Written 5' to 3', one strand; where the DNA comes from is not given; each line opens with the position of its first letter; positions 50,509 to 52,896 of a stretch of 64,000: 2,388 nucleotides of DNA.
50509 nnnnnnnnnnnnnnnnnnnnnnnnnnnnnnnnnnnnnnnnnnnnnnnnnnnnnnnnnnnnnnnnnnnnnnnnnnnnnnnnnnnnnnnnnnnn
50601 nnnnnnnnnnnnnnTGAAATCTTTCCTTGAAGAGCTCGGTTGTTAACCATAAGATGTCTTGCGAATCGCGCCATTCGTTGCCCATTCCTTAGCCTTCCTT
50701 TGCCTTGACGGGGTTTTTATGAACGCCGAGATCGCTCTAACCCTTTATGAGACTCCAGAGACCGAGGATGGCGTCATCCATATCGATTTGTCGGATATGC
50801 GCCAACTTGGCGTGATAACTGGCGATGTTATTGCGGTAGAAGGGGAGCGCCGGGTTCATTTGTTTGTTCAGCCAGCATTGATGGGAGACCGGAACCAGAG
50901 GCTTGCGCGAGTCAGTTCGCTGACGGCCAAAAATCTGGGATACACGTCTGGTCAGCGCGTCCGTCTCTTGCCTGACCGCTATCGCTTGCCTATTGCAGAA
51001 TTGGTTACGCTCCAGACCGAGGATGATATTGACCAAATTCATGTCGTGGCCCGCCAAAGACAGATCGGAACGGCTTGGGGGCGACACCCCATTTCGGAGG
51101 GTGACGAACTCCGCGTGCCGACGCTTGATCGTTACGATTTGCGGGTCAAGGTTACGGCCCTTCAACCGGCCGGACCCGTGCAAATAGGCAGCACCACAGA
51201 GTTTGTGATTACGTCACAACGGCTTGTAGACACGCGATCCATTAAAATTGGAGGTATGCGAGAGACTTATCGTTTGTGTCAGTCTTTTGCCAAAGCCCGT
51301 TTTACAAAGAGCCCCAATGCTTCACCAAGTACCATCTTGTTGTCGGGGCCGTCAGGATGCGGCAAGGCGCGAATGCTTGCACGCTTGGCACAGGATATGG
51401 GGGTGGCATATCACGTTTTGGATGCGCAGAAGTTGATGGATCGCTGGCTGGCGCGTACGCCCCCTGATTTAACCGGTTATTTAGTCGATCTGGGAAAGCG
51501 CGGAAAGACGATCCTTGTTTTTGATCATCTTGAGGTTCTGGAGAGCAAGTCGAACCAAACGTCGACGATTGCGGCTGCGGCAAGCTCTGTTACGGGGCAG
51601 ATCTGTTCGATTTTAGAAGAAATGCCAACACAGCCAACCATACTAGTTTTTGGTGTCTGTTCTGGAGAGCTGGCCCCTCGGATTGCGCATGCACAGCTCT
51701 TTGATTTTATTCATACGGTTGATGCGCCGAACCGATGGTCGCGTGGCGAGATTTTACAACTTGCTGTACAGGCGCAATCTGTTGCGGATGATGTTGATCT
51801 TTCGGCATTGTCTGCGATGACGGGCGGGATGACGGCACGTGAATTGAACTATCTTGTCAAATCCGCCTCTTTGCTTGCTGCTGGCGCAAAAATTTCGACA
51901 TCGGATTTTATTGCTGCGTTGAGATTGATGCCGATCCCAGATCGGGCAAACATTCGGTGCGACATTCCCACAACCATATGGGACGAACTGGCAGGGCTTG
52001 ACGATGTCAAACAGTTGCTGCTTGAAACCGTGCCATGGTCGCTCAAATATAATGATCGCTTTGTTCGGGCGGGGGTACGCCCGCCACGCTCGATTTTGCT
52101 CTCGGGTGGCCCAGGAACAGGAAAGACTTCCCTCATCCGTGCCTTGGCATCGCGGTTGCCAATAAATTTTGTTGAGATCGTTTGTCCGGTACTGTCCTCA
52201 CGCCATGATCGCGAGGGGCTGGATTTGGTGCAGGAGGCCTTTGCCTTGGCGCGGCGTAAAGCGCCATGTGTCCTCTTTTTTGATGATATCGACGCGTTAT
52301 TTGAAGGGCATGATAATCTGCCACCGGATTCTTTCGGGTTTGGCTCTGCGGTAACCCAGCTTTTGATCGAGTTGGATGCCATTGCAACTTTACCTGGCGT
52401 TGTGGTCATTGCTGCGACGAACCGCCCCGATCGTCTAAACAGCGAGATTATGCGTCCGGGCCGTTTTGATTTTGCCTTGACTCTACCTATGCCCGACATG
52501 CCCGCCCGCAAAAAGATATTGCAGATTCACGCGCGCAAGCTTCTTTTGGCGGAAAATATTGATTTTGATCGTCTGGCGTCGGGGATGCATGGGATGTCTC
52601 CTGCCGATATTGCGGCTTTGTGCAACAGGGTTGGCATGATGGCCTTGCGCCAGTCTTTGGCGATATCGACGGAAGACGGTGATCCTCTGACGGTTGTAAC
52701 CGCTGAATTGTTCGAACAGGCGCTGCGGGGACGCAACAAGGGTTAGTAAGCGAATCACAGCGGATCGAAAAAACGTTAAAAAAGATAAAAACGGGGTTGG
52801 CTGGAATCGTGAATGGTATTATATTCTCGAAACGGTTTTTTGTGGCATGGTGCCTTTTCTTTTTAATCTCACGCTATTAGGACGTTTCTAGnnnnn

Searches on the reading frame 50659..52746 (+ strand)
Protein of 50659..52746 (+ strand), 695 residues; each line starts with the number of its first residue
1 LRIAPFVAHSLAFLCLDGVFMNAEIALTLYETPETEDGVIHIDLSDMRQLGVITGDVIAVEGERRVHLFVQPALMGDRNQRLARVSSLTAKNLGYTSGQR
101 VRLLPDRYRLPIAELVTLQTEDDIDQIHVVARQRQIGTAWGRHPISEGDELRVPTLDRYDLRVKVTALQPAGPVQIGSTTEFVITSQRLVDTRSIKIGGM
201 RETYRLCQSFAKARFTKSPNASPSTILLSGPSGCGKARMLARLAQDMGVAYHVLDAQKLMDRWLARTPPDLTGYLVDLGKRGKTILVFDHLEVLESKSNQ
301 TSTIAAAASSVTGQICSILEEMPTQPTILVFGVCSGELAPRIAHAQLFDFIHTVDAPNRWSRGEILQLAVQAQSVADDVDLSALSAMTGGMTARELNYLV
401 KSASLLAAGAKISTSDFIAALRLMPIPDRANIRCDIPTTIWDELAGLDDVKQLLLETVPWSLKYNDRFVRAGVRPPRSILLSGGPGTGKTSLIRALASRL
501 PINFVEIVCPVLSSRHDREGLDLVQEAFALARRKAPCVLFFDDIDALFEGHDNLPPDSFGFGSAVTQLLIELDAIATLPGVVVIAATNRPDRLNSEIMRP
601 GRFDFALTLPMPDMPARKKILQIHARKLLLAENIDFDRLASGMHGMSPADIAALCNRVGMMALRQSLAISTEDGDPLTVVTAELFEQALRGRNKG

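Call 9: find_encoding_contigs(protein=window:50659-52746:+, flank=10000, max_places=2)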
Protein window:50659-52746:+ (695 aa): no gene with exactly this product is on record in the collection.

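Call 11: search_protein_families(library=ncbifam, proteins=[window:50659-52746:+], max_evalue=0.00001)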
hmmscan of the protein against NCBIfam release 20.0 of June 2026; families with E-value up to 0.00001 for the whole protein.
window:50659-52746:+ (695 aa): 13 families
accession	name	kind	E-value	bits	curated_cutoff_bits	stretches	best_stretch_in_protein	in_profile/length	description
TIGR01243.1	CDC48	subfamily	1.6e-88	297.8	802.65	2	411-670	422-680/733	CDC48 family AAA ATPase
NF003069.1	PRK03992.1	subfamily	2.9e-69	234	500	2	437-667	126-357/379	proteasome-activating nucleotidase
TIGR01242.2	TIGR01242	subfamily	3.2e-65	220.5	500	2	435-667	107-340/362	proteasome-activating nucleotidase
TIGR01241.2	FtsH_fam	equivalog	9.1e-58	196.4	600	2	438-666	158-386/598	ATP-dependent zinc metalloprotease FtsH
NF047748.1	PrtsmActNtasePan1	equivalog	5.9e-56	190.2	750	2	437-666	143-373/405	proteasome-activating nucleotidase Pan1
NF047747.1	PrtsmActNtasePan2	equivalog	1.2e-55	189.4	700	2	435-666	144-376/397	proteasome-activating nucleotidase Pan2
NF008004.0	PRK10733.1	equivalog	7.4e-44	149.8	1008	1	438-665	148-375/644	ATP-dependent zinc metalloprotease FtsH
NF041006.2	cell_div_CdvC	equivalog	6.3e-40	137.2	650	2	435-692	96-349/370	cell division protein CdvC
NF042959.1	IteA_antiphage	equivalog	2.4e-30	105.9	510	1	461-657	110-299/367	anti-phage ATPase IteA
TIGR03689.1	pup_AAA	equivalog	1.2e-25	90.3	504.75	1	435-658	175-406/512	proteasome ATPase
NF003229.0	PRK04195.1-5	equivalog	1e-09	37.7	280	1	466-552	34-120/413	replication factor C large subunit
TIGR00635.1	ruvB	equivalog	1.1e-07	31.2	299.05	0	478-547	32-93/305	Holliday junction branch migration DNA helicase RuvB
NF000868.0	PRK00080.1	equivalog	9.1e-07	28.1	282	0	478-546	53-113/330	Holliday junction branch migration DNA helicase RuvB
